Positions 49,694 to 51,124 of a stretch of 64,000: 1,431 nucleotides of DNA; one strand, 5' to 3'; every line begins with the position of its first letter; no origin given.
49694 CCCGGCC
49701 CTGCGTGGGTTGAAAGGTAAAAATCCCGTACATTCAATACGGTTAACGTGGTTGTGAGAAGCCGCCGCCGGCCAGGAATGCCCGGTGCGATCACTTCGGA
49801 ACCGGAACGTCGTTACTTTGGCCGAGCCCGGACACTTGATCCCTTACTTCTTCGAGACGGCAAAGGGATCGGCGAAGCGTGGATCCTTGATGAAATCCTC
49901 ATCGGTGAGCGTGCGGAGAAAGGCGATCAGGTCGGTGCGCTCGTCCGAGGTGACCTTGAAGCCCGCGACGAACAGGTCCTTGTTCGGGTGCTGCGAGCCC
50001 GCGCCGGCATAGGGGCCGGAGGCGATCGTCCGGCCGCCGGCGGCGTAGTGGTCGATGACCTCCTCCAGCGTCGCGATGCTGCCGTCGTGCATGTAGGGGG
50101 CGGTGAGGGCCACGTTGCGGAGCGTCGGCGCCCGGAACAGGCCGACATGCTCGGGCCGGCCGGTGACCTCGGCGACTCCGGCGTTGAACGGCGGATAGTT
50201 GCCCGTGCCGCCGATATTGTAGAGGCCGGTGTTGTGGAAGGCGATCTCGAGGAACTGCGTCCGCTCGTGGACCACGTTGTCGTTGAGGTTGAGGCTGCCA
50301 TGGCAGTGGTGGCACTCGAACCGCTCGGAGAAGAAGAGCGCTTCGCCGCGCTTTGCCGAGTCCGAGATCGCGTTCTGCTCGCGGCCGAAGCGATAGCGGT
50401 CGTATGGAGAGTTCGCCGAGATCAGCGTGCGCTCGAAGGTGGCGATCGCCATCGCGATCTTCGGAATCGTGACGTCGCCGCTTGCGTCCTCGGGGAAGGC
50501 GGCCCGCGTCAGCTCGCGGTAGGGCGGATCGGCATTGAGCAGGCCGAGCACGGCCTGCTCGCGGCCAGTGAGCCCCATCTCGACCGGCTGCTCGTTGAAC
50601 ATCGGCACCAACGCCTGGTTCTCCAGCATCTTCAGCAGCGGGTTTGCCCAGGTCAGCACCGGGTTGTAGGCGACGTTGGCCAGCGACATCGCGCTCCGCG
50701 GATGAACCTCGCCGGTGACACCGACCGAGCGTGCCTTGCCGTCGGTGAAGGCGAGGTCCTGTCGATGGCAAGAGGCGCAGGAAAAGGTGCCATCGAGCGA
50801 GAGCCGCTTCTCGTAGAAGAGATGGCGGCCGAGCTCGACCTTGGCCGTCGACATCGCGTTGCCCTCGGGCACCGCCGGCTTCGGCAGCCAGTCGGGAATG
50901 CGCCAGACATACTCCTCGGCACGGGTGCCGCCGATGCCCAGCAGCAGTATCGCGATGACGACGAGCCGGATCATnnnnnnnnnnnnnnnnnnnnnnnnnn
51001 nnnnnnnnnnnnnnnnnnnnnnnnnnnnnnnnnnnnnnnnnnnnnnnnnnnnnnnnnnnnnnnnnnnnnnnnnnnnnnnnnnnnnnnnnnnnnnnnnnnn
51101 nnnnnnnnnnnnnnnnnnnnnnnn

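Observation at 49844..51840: Stand-alone MbnP/MbnH 'metallo-mystery pair' embedded between B12-regulated transporters, next to folE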

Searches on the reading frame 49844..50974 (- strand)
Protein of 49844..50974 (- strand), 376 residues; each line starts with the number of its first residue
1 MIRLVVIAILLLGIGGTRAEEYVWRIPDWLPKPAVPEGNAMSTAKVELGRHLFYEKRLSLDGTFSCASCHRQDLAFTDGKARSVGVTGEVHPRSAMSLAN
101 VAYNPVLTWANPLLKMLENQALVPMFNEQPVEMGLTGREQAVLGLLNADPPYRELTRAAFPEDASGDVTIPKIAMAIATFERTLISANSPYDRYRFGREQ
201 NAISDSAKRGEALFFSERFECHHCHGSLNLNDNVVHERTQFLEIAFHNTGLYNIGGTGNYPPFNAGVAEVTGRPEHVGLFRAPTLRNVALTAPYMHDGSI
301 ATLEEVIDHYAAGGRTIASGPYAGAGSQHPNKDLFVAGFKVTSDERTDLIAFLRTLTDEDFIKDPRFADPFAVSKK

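Call 5: search_protein_families(library=ncbifam, proteins=[window:49844-50974:-], max_evalue=0.01)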
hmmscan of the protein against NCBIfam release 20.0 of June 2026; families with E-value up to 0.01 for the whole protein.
window:49844-50974:- (376 aa): 8 families
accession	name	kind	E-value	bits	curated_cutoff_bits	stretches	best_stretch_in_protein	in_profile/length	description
TIGR04039.1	MXAN_0977_Heme2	hypoth_equivalog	3.6e-152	506.2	362.85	1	35-371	1-336/336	MbnH family di-heme enzyme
TIGR03791.1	TTQ_mauG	equivalog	1e-48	166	443.85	1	43-359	3-281/291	tryptophan tryptophylquinone biosynthesis enzyme MauG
TIGR03981.2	SAM_quin_mod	hypoth_equivalog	3.3e-28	98.7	340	2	150-311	208-359/411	His-Xaa-Ser system-associated MauG-like protein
NF052341.1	hydrazine_gamma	equivalog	3.9e-10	39.2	625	1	177-310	172-311/339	hydrazine synthase subunit gamma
NF040606.1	CytoC_perox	subfamily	1.6e-07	30.9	150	1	280-307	426-453/524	di-heme-cytochrome C peroxidase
NF052342.1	hydrazine_BC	exception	1.9e-07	29.6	1250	1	179-311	525-663/690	hydrazine synthase subunit beta-gamma fusion subunit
TIGR04484.1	thiosulf_SoxA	equivalog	4.2e-05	23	110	1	40-73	102-133/212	sulfur oxidation c-type cytochrome SoxA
NF051462.1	RoxC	equivalog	0.0036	15.5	900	1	276-308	650-681/812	putative rubber dioxygenase RoxC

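Call 6: search_protein_families(library=pfam, proteins=[window:49844-50974:-], max_evalue=0.01)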
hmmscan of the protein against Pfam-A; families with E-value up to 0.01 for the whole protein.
window:49844-50974:- (376 aa): 4 families
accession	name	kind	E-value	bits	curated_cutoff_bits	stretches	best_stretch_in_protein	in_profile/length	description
PF03150.19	CCP_MauG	-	4.7e-48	164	25.6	1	44-199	2-148/149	Di-haem cytochrome c peroxidase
PF00034.26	Cytochrom_C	-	1.7e-05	26.5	21.3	0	208-356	2-89/90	Cytochrome c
PF21419.2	RoxA-like_Cyt-c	-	2.1e-05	24.4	26.7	1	281-308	3-30/39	RoxA-like, cytochrome c-like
PF09086.16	DUF1924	-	0.00025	21.8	22.5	0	41-77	3-40/96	Domain of unknown function (DUF1924)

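Call 9: search_solved_structures(query=window:49844-50974:-, max_evalue=0.00001, show_alignments=2)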
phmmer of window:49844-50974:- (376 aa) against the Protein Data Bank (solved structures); distinct sequences matched with E-value up to 0.00001: 30.
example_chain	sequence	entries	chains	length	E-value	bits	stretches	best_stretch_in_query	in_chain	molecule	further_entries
6e1c_A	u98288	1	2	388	1.5e-113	383.1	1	5-372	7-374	Di-heme enzyme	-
2c1u_A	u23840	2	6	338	2.2e-36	129.2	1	36-307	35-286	DI-HAEM CYTOCHROME C PEROXIDASE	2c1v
3hq9_A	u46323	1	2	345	7.7e-34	120.8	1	34-307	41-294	Cytochrome c551 peroxidase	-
3hq8_A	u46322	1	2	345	5e-33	118.1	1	34-307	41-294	Cytochrome c551 peroxidase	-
3hq6_A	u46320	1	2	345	8e-33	117.5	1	34-307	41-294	Cytochrome c551 peroxidase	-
4aao_A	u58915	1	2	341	8.9e-33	117.3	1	31-308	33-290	CYTOCHROME C551 PEROXIDASE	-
4aal_A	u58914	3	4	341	9e-33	117.3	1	31-308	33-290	CYTOCHROME C551 PEROXIDASE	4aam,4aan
1nml_A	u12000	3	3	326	1.2e-32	116.9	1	31-307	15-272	di-haem cytochrome c peroxidase | Cytochrome c peroxidase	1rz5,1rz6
3o5c_A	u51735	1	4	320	3e-32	115.6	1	41-309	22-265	Cytochrome c551 peroxidase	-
3hq7_A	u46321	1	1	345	7.6e-32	114.3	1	34-307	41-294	Cytochrome c551 peroxidase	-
9qdt_A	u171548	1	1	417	1e-30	110.5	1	13-307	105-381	Probable cytochrome c peroxidase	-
1iqc_A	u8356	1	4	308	4.5e-30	108.4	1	44-308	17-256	di-heme peroxidase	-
1zzh_A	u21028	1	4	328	5.3e-30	108.2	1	32-309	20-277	cytochrome c peroxidase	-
6qkn_A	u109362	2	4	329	1.6e-28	103.3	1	42-307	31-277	Cytochrome-c peroxidase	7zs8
6fu3_A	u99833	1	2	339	1.8e-28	103.2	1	41-307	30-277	Protein CcpR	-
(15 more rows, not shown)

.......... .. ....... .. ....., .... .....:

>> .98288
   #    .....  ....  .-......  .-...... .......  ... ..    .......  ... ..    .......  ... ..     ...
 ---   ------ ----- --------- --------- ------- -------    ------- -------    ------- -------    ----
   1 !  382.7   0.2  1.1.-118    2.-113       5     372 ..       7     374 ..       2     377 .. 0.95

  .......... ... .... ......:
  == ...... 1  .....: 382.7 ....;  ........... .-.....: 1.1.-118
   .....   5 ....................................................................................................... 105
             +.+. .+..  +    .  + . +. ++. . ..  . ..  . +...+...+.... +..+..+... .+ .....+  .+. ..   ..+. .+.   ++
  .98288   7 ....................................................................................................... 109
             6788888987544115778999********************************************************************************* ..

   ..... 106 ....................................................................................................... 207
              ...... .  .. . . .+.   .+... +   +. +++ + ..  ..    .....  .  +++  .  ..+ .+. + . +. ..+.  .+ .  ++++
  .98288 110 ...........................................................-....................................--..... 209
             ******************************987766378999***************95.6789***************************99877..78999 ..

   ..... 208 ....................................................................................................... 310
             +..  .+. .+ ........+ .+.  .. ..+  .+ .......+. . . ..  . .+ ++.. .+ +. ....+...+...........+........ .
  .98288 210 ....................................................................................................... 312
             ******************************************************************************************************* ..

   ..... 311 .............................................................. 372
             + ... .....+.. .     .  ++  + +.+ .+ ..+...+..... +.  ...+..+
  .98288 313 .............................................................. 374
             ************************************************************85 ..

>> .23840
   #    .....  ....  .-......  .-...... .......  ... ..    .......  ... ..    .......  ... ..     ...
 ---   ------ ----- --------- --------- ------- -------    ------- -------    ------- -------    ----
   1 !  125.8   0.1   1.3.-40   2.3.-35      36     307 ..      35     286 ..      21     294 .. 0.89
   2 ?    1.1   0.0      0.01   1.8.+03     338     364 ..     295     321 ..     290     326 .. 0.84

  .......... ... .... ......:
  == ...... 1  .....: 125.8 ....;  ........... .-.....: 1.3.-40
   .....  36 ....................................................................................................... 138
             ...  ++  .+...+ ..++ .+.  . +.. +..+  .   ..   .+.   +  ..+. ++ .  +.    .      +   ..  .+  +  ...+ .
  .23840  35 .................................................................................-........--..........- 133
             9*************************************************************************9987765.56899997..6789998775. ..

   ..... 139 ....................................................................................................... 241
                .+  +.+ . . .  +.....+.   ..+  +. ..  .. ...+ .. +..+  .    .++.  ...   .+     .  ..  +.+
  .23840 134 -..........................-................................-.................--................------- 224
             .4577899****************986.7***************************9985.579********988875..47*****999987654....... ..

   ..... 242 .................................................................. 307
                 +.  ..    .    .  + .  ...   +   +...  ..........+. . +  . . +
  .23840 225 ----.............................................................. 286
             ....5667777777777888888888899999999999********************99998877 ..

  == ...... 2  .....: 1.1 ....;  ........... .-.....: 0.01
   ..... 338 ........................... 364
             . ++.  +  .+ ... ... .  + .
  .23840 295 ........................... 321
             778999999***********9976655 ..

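Call 79: find_homologous_proteins(query=window:49844-50974:-, max_evalue=1e-40)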
Query window:49844-50974:- (376 aa): 7916 proteins with E <= 1e-40 among 8000 candidates; the best 120 are listed.
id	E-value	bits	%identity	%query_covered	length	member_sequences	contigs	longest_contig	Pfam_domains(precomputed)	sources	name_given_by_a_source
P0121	9.3e-255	863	100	100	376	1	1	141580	PF03150.20,PF21419.3,PF00034.27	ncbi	-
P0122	2.5e-239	812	93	100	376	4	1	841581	PF03150.20,PF21419.3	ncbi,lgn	-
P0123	7.3e-235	797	91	100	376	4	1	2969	PF03150.20,PF21419.3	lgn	-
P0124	1.5e-230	783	89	100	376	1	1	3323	PF03150.20,PF21419.3,PF00034.27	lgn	-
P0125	2.0e-226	769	88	100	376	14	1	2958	PF03150.20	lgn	-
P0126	3.1e-215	733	85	100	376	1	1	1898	PF03150.20,PF21419.3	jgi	jgi:cytochrome c peroxidase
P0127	1.0e-213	728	85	100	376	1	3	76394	PF03150.20,PF21419.3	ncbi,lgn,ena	-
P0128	7.8e-182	623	71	97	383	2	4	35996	PF03150.20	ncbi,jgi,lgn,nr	ncbi:MAG: di-heme enzyme [Alphaproteobacteria bacterium]|nr:di-heme enzyme [Alphaproteobacteria bact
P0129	2.3e-154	532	61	97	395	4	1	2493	PF03150.20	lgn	-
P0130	1.2e-153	530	66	93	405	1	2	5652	PF03150.20,PF00034.27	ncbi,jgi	ncbi:MAG: MbnH family di-heme enzyme [Elainellaceae cyanobacterium]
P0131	2.2e-153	529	63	95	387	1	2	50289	PF03150.20,PF21419.3,PF00034.27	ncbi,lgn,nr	ncbi:MAG: di-heme enzyme [Nostocales cyanobacterium]|nr:MAG: di-heme enzyme [Nostocales cyanobacteri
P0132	2.7e-153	529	66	93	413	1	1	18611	PF03150.20,PF21419.3,PF00034.27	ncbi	-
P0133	5.8e-153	528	66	93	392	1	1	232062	PF03150.20,PF21419.3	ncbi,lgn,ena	-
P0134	8.7e-153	527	66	93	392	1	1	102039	PF03150.20,PF00034.27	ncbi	ncbi:MAG: MbnH family di-heme enzyme [Cyanobacteria bacterium P01_G01_bin.54]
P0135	1.9e-152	526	62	98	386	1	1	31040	PF03150.20,PF21419.3,PF00034.27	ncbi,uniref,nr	ncbi:methanobactin export MATE transporter MbnM [Nostoc sp. CMAA1605]|uniref:methanobactin export MA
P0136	4.0e-152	525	63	95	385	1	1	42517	PF03150.20,PF21419.3,PF00034.27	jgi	jgi:cytochrome c peroxidase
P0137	4.1e-152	525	65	94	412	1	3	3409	PF03150.20,PF21419.3,PF00034.27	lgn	-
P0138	5.1e-152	525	65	93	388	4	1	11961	PF03150.20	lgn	-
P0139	1.4e-151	523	61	98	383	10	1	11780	PF03150.20,PF21419.3,PF00034.27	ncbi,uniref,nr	ncbi:methanobactin export MATE transporter MbnM [Nostoc parmelioides]|uniref:Di-heme enzyme n=1 Tax=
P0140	1.7e-151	523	62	97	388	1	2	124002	PF03150.20,PF21419.3,PF00034.27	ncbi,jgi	ncbi:MAG: hypothetical protein RLZZ507_2306 [Cyanobacteriota bacterium]|jgi:cytochrome c peroxidase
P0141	2.7e-151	522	64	93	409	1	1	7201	PF03150.20,PF00034.27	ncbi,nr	ncbi:MAG: MbnH family di-heme enzyme [Synechococcales bacterium]|nr:MbnH family di-heme enzyme [Syne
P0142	3.4e-151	522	61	98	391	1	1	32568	PF03150.20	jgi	-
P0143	5.8e-151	521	60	98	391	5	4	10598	PF03150.20,PF00034.27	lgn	-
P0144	6.4e-151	521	59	99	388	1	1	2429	PF03150.20,PF21419.3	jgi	jgi:cytochrome c peroxidase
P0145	1.0e-150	520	63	97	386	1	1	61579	PF03150.20,PF21419.3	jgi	jgi:cytochrome c peroxidase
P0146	1.6e-150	520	63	93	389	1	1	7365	PF03150.20,PF21419.3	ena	-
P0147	2.0e-150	519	62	96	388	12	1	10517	PF03150.20,PF21419.3,PF00034.27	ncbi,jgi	jgi:cytochrome c peroxidase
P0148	2.6e-150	519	63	95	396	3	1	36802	PF03150.20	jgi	jgi:cytochrome c peroxidase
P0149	4.2e-150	518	63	94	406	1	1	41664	PF03150.20,PF21419.3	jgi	-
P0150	4.7e-150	518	59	98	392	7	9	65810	PF03150.20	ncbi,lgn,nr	ncbi:di-heme enzyme [Calothrix membranacea FACHB-236]|nr:di-heme enzyme [Calothrix membranacea FACHB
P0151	4.7e-150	518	60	98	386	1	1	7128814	PF03150.20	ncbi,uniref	ncbi:MbnH family di-heme enzyme [Aliinostoc sp. HNIBRCY26]|uniref:MbnH family di-heme enzyme n=1 Tax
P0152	5.7e-150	518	63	93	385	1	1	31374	PF03150.20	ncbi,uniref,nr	ncbi:di-heme enzyme [Cronbergia sp. UHCC 0137]|uniref:MbnH family di-heme enzyme n=1 Tax=Cronbergia 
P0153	6.6e-150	518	63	96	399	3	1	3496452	PF03150.20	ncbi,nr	ncbi:di-heme enzyme [Nostoc sp. KVJ3]|nr:di-heme enzyme [Nostoc sp. KVJ3]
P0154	1.1e-149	517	64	93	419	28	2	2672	PF03150.20,PF00034.27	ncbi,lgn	-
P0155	1.1e-149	517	61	98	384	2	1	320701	PF03150.20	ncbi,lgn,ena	-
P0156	1.3e-149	517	62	97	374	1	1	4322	PF03150.20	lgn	-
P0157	1.4e-149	517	62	93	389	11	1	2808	PF03150.20,PF21419.3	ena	-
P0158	1.5e-149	516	62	93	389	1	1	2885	PF03150.20,PF21419.3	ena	-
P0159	1.6e-149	516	60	98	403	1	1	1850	PF03150.20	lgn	-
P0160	1.9e-149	516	61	98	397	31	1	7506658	PF03150.20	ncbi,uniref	ncbi:MbnH family di-heme enzyme [Egbenema bharatensis]|uniref:MbnH family di-heme enzyme n=1 Tax=Egb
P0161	2.1e-149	516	62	93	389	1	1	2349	PF03150.20,PF21419.3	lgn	-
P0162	2.5e-149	516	63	94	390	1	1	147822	PF03150.20,PF21419.3,PF00034.27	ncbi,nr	ncbi:di-heme enzyme [Halotia wernerae UHCC 0503]|nr:di-heme enzyme [Halotia wernerae UHCC 0503]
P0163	2.6e-149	516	62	93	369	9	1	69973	PF03150.20,PF21419.3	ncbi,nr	ncbi:MAG: di-heme enzyme [Aphanizomenon gracile PMC649.10]|nr:di-heme enzyme [Aphanizomenon gracile 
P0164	2.9e-149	516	62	93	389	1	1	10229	PF03150.20,PF21419.3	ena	-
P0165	3.5e-149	515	62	95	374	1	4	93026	PF03150.20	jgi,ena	-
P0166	4.0e-149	515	62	93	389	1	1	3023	PF03150.20,PF21419.3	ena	-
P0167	4.5e-149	515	61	97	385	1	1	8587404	PF03150.20,PF21419.3,PF00034.27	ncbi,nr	ncbi:di-heme enzyme [Nostoc sp. UHCC 0702]|nr:di-heme enzyme [Nostoc sp. UHCC 0702]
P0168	4.7e-149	515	60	98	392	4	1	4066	PF03150.20,PF00034.27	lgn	-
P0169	7.0e-149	514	60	98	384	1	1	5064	PF03150.20,PF21419.3,PF00034.27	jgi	jgi:cytochrome c peroxidase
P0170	7.0e-149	514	60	98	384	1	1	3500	PF03150.20,PF21419.3,PF00034.27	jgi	jgi:cytochrome c peroxidase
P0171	7.5e-149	514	62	93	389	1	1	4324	PF03150.20,PF21419.3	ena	-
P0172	8.9e-149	514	61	96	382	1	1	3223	PF03150.20,PF21419.3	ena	-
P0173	1.1e-148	514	61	97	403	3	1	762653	PF03150.20,PF21419.3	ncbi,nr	ncbi:MAG: di-heme enzyme [Symploca sp. SIO2B6]|nr:di-heme enzyme [Symploca sp. SIO2B6]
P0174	1.1e-148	514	62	98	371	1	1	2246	PF03150.20,PF00034.27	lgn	-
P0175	1.1e-148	514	62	93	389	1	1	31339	PF03150.20,PF21419.3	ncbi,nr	ncbi:di-heme enzyme [Dolichospermum sp. LEGE 00240]|nr:di-heme enzyme [Dolichospermum sp. LEGE 00240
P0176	1.2e-148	514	62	98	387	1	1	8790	PF03150.20,PF00034.27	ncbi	ncbi:MAG: MbnH family di-heme enzyme [Spirulinaceae cyanobacterium]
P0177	1.2e-148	513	61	98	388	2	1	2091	PF03150.20,PF00034.27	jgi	jgi:cytochrome c peroxidase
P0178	1.3e-148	513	62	93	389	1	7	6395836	PF03150.20,PF21419.3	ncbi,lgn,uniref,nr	ncbi:di-heme enzyme [Anabaena cylindrica FACHB-243]|uniref:Cytochrome-c peroxidase n=1 Tax=Anabaena 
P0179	1.4e-148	513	60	98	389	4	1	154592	PF03150.20,PF21419.3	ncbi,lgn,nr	ncbi:MAG: di-heme enzyme [Aphanizomenon gracile PMC627.10]|nr:di-heme enzyme [Aphanizomenon gracile 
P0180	1.5e-148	513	64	92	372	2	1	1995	PF03150.20,PF00034.27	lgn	-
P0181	2.0e-148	513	62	93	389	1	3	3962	PF03150.20,PF21419.3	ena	-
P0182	2.0e-148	513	62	93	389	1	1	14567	PF03150.20,PF21419.3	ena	-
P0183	2.5e-148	512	63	94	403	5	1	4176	PF03150.20,PF21419.3,PF00034.27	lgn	-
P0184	3.1e-148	512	63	93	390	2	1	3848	PF03150.20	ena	-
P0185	3.7e-148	512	62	93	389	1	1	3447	PF03150.20,PF21419.3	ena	-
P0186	3.7e-148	512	62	93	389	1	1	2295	PF03150.20,PF21419.3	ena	-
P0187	4.2e-148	512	63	93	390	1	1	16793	PF03150.20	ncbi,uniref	ncbi:MbnH family di-heme enzyme [Scytonema sp. NUACC26]|uniref:MbnH family di-heme enzyme n=1 Tax=Sc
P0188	4.4e-148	512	63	95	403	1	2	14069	PF03150.20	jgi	jgi:cytochrome c peroxidase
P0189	4.6e-148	512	61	95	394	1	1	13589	PF03150.20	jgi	jgi:cytochrome c peroxidase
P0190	5.5e-148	511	61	97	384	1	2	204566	PF03150.20,PF00034.27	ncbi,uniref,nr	ncbi:di-heme enzyme [Calothrix sp. FACHB-1219]|uniref:methanobactin export MATE transporter MbnM n=1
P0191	5.5e-148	511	61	94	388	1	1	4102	PF03150.20,PF21419.3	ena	-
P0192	5.7e-148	511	62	93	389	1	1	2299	PF03150.20,PF21419.3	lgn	-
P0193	5.8e-148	511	62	94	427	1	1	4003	PF03150.20,PF21419.3,PF00034.27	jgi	jgi:cytochrome c peroxidase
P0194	6.5e-148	511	62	96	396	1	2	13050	PF03150.20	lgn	-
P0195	6.6e-148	511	62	96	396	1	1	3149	PF03150.20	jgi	jgi:cytochrome c peroxidase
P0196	7.1e-148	511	62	93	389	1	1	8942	PF03150.20,PF21419.3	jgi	jgi:cytochrome c peroxidase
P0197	8.5e-148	511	61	97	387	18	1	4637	PF03150.20,PF21419.3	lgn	-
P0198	9.4e-148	511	63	95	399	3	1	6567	PF03150.20,PF00034.27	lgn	-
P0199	9.7e-148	511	62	94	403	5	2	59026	PF03150.20,PF21419.3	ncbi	-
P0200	9.8e-148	511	63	93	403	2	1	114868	PF03150.20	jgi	jgi:cytochrome c peroxidase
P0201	9.8e-148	511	62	93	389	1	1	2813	PF03150.20,PF21419.3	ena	-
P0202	9.8e-148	511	62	93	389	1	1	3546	PF03150.20,PF21419.3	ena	-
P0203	9.9e-148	510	63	94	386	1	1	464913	PF03150.20,PF21419.3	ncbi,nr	ncbi:MAG: di-heme enzyme [Calothrix sp. C42_A2020_038]|nr:di-heme enzyme [Calothrix sp. C42_A2020_03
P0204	1.1e-147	510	64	93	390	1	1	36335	PF03150.20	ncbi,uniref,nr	ncbi:di-heme enzyme [Scytonema sp. UIC 10036]|uniref:methanobactin export MATE transporter MbnM n=1 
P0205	1.1e-147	510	62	96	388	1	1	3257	PF03150.20,PF00034.27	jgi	jgi:cytochrome c peroxidase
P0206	1.2e-147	510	61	96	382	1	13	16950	PF03150.20,PF21419.3,PF00034.27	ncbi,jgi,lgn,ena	jgi:cytochrome c peroxidase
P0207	1.2e-147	510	61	93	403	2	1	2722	PF03150.20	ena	-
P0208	1.3e-147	510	64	93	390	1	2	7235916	PF03150.20,PF21419.3,PF00034.27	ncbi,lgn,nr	ncbi:di-heme cytochrome c peroxidase [Calothrix sp. NIES-4101]|nr:di-heme cytochrome c peroxidase [C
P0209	1.6e-147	510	62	94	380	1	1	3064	PF03150.20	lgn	-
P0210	1.6e-147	510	62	94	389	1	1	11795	PF03150.20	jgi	jgi:cytochrome c peroxidase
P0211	1.6e-147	510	63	93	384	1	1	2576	PF03150.20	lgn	-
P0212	1.7e-147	510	60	98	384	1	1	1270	PF03150.20,PF21419.3,PF00034.27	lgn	-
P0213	1.8e-147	510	63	93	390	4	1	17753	PF03150.20,PF21419.3,PF00034.27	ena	-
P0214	1.9e-147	510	62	93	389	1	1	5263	PF03150.20,PF21419.3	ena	-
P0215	2.3e-147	509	60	96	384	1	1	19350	PF03150.20,PF00034.27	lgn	-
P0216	2.6e-147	509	61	96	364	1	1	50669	PF03150.20,PF21419.3,PF00034.27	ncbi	ncbi:MAG: MbnH family di-heme enzyme [Trichormus sp.]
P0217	2.8e-147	509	61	93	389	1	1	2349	PF03150.20,PF21419.3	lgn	-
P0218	2.9e-147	509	60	98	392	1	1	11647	PF03150.20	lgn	-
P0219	3.5e-147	509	64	93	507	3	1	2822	PF03150.20,PF13442.12,PF00034.27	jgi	jgi:cytochrome c peroxidase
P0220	3.9e-147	509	63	93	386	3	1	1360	PF03150.20,PF21419.3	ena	-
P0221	4.8e-147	508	62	93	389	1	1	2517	PF03150.20,PF21419.3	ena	-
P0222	4.9e-147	508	62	93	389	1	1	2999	PF03150.20,PF21419.3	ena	-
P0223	4.9e-147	508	62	93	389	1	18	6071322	PF03150.20,PF21419.3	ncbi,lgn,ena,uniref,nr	ncbi:MAG: di-heme enzyme [Aphanizomenon flos-aquae KM1D3_PB]|uniref:methanobactin export MATE transp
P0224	5.6e-147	508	63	93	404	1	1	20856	PF03150.20,PF00034.27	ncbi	-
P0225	6.6e-147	508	65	93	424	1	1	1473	PF03150.20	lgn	-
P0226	6.8e-147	508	62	93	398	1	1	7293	PF03150.20,PF00034.27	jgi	jgi:cytochrome c peroxidase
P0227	7.1e-147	508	62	93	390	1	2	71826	PF03150.20,PF21419.3,PF00034.27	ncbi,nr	ncbi:MAG: di-heme enzyme [Methylacidiphilales bacterium]|nr:di-heme enzyme [Candidatus Methylacidiph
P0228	7.1e-147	508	63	93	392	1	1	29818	PF03150.20,PF00034.27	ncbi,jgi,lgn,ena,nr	ncbi:MAG: di-heme enzyme [Oscillatoriaceae cyanobacterium Prado104]|jgi:cytochrome c peroxidase|nr:d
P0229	7.3e-147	508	62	93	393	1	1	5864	PF03150.20,PF21419.3,PF00034.27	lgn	-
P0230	7.7e-147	508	63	96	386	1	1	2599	PF03150.20,PF21419.3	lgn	-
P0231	7.9e-147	508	61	96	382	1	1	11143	PF03150.20,PF21419.3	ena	-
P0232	8.6e-147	507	60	98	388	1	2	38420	PF03150.20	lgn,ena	-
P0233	8.8e-147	507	63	93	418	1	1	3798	PF03150.20,PF21419.3,PF00034.27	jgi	-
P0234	9.0e-147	507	59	97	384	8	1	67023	PF03150.20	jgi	jgi:cytochrome c peroxidase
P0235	9.5e-147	507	59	98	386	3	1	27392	PF03150.20,PF21419.3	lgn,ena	-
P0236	1.1e-146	507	62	93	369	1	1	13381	PF03150.20,PF21419.3,PF00034.27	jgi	jgi:cytochrome c peroxidase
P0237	1.1e-146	507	59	99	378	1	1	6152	PF03150.20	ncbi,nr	ncbi:MAG: di-heme enzyme [Leptolyngbyaceae cyanobacterium CSU_1_3]|nr:di-heme enzyme [Leptolyngbyace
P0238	1.1e-146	507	59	99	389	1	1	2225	PF03150.20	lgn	-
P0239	1.2e-146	507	64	92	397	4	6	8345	PF03150.20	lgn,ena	-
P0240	1.2e-146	507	62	95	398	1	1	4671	PF03150.20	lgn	-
